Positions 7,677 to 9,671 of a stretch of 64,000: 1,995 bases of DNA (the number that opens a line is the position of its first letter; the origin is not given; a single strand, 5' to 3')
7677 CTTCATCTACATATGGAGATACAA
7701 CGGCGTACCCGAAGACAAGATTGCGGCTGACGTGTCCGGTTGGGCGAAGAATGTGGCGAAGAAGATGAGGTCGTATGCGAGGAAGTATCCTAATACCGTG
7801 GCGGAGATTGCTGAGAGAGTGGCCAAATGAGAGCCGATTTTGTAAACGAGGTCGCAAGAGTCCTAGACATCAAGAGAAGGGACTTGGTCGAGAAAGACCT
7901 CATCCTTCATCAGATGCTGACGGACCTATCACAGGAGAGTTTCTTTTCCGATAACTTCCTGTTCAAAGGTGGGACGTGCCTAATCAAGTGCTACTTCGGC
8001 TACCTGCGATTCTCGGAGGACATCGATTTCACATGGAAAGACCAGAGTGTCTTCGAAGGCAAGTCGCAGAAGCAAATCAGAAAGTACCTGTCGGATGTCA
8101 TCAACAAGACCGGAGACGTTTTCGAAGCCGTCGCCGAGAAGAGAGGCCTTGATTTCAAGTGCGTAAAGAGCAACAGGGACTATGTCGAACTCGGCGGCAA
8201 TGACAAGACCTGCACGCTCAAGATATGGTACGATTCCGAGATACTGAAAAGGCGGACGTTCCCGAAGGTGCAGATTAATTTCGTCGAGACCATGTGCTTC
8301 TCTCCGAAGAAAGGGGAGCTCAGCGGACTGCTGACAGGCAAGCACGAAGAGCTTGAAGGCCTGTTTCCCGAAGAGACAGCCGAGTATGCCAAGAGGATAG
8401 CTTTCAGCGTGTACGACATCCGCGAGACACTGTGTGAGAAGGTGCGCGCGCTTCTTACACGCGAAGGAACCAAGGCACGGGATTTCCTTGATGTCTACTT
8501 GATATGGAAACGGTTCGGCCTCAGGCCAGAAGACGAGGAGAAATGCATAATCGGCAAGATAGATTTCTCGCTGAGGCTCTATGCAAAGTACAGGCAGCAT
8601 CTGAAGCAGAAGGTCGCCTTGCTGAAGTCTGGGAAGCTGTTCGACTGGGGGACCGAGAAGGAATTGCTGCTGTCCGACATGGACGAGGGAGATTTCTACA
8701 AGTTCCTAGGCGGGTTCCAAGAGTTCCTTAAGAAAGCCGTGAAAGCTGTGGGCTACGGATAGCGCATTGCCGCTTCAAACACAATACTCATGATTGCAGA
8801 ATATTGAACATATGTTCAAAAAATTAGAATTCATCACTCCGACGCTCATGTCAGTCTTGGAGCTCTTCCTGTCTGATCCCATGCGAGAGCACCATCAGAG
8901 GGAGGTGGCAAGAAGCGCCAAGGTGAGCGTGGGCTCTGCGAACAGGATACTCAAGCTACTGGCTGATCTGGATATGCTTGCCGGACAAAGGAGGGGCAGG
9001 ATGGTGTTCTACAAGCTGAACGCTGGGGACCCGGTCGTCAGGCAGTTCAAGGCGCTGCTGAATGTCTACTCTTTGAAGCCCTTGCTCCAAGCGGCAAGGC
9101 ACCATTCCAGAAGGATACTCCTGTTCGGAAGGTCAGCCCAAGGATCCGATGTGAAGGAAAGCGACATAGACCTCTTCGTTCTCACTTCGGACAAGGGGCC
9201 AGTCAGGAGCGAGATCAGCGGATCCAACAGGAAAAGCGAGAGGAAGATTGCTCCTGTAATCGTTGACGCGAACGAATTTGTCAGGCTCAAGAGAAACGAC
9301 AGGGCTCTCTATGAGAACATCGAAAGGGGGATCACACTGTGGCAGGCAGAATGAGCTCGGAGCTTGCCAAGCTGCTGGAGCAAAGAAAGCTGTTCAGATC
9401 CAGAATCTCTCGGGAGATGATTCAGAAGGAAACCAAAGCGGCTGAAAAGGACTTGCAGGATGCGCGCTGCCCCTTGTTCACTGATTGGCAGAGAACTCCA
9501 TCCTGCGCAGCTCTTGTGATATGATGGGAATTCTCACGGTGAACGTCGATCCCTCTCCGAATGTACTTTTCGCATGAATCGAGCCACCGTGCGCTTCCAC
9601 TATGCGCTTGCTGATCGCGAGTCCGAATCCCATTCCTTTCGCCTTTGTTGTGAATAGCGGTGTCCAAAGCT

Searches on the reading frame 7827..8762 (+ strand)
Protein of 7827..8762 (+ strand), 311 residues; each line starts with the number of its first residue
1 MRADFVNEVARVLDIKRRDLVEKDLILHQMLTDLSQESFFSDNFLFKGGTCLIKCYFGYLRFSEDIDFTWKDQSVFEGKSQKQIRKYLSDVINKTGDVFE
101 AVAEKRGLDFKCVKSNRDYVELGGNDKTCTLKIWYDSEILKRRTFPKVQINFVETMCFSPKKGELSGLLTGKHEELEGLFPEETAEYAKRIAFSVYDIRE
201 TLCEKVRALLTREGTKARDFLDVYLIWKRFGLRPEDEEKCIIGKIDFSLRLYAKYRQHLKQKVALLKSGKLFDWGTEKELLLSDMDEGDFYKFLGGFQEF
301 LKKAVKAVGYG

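Call 6: search_protein_families(library=pfam, proteins=[window:7827-8762:+], max_evalue=1)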
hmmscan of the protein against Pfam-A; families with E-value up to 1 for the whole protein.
window:7827-8762:+ (311 aa): 2 families
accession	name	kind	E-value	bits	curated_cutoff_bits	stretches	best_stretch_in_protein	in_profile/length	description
PF08843.17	AbiEii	-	1.1e-24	88.2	22.5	1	36-250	7-191/238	Nucleotidyl transferase AbiEii toxin, Type IV TA system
PF04952.20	AstE_AspA_hybrid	-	0.21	12.1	25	0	173-195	51-73/76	AstE/AspA barrel-sandwich hybrid domain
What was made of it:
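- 7195..8762 (+): AbiEi (7195-7830) and AbiEii (7827-8762). They form a neighbouring, separate unit with its own palindromes at 7149-7192. Pfam hits are in call 6.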

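Call 7: search_protein_families(library=padloc, proteins=[window:7827-8762:+], max_evalue=1)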
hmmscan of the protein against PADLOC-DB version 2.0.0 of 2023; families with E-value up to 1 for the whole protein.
window:7827-8762:+ (311 aa): 32 families (the best 25 are shown)
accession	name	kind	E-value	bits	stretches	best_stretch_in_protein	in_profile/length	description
PDLC02321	AbiEii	-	3.5e-66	221.9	1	2-305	3-290/296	AbiEii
PDLC02304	AbiEii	-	1.2e-31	108.6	1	6-264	7-224/260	AbiEii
PDLC02317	AbiEii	-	2.7e-24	83.9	1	18-237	18-213/396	AbiEii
PDLC02292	AbiEii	-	4.5e-20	70.6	1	5-235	13-213/283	AbiEii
PDLC02297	AbiEii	-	5.3e-19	66.7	1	4-219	6-200/307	AbiEii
PDLC02289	AbiEii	-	1.2e-18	65.6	1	2-266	14-259/309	AbiEii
PDLC02294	AbiEii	-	2e-18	65.2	1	7-236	8-195/260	AbiEii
PDLC02323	AbiEii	-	1e-16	59.3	2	21-93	19-87/248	AbiEii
PDLC02296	AbiEii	-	2.1e-15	54.7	2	7-98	9-97/282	AbiEii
PDLC02302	AbiEii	-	3.9e-14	50.7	1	17-216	22-200/313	AbiEii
PDLC02305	AbiEii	-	5.8e-12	43.5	2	17-96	18-99/306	AbiEii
PDLC02316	AbiEii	-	1.1e-11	42.7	1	5-85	13-91/314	AbiEii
PDLC02293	AbiEii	-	8.4e-11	39.9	2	23-94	22-86/270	AbiEii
PDLC02288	AbiEii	-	1.7e-10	38.3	2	24-89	34-97/294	AbiEii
PDLC02307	AbiEii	-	4.2e-10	37.8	2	27-85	12-63/219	AbiEii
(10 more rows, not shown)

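Call 8: search_protein_families(library=ncbifam, proteins=[window:7827-8762:+], max_evalue=1)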
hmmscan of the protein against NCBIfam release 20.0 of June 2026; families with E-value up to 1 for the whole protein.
window:7827-8762:+ (311 aa): 0 families

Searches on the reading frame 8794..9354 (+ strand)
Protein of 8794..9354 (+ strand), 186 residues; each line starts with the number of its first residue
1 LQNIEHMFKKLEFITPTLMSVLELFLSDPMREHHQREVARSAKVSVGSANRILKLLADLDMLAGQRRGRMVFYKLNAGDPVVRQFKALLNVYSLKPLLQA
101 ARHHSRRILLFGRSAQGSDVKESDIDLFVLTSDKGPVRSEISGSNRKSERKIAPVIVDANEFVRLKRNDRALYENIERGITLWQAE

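Call 6: search_protein_families(library=pfam, proteins=[window:8794-9354:+], max_evalue=1)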
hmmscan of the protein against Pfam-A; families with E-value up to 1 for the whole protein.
window:8794-9354:+ (186 aa): 6 families
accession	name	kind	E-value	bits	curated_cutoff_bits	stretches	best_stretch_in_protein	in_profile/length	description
PF18765.7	Polbeta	-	2e-05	25.1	26.9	1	106-183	14-88/93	Polymerase beta, Nucleotidyltransferase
PF01909.29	NTP_transf_2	-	0.00029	21.6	21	1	105-166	14-78/93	Nucleotidyltransferase domain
PF22600.2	MTPAP-like_central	-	0.0044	17.6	27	1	104-153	39-80/139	Poly(A) RNA polymerase, mitochondrial-like, central palm domain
PF24033.1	DUF7342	-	0.013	15.9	31.6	1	36-107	21-92/150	Family of unknown function (DUF7342)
PF08100.18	Dimerisation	-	0.017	15.4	25.6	1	17-76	21-84/93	O-methyltransferase dimerisation domain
PF12802.13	MarR_2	-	0.069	13.8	27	1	19-63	8-51/61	MarR family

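Call 7: search_protein_families(library=padloc, proteins=[window:8794-9354:+], max_evalue=1)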
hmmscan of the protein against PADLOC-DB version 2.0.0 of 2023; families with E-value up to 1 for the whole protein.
window:8794-9354:+ (186 aa): 10 families
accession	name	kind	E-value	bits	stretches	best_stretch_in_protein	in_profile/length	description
PDLC04368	PDC-M05A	-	3.7e-20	70.6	1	16-177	13-181/201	-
PDLC04369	PDC-M05A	-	1.7e-10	38.9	1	19-175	16-175/201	-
PDLC04372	PDC-M05A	-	3.9e-08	31.8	1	37-179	3-152/167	-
PDLC04904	PDC-S09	-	4.4e-05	21.6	1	100-133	20-53/104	-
PDLC04903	PDC-S09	-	7.9e-05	20.9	1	106-177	27-102/108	-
PDLC04902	PDC-S09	-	0.00018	19.7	1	100-132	16-48/97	-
PDLC04370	PDC-M05A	-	0.00066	17.6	1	23-163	23-170/194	-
PDLC04907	PDC-S09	-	0.00097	17.2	1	100-134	22-56/114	-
PDLC04906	PDC-S09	-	0.0012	17.1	1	102-133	21-52/98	-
PDLC04905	PDC-S09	-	0.027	12.8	1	101-130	17-47/101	-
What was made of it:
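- Checked: wHTH-MNT 8794-9354 (PADLOC PDC-M05A 3.7e-20) (calls 6, 7).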

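Call 8: search_protein_families(library=ncbifam, proteins=[window:8794-9354:+], max_evalue=1)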
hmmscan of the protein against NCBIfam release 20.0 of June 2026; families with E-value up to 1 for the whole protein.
window:8794-9354:+ (186 aa): 7 families
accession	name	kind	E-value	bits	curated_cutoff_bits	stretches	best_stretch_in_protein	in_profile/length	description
NF047752.1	MntA_antitoxin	equivalog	0.0021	17.9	60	1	105-137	7-39/106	type VII toxin-antitoxin system MntA family adenylyltransferase antitoxin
NF033788.1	HTH_metalloreg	subfamily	0.0035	17.1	55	1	21-77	16-70/77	metalloregulator ArsR/SmtB family transcription factor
NF051895.1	anti_phage_HalB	equivalog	0.015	14.9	190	1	108-136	2-30/211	anti-phage Hailong system nucleotidyltransferase HalB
NF041413.1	ArsR_Rv2640c_fam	equivalog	0.029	14.8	155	1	15-76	41-102/118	Rv2640c family ArsR-like transcriptional regulator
TIGR04176.1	MarR_EPS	equivalog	0.035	14.2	88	1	20-58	8-44/105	MarR family EPS-associated transcriptional regulator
NF033789.1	repress_SdpR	subfamily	0.046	13.6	100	1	35-77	24-66/79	autorepressor SdpR family transcription factor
NF045707.1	Dbac_1936_reg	equivalog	0.056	13.5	115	1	21-47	37-63/99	ArsR/SmtB-type metalloregulator TsoR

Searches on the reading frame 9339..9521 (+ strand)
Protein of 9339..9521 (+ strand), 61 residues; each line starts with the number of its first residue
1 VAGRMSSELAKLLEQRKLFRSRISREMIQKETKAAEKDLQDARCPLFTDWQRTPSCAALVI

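Call 72: search_protein_families(library=padloc, proteins=[window:9339-9521:+], max_evalue=1)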
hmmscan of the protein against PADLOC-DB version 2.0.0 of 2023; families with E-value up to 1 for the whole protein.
window:9339-9521:+ (61 aa): 0 families
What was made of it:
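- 8794..9524 (+): wHTH-MNT gene (8794-9354, PADLOC PDC-M05A) followed by a 61-aa ORF (9339-9524). The ORF looks like the first helix of a HEPN partner and runs into the 3' end of the convergent histidine-kinase gene. This is the right border of the island. The 61-aa ORF has no PADLOC hit (call 72), so the 'truncated HEPN' reading is inference.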
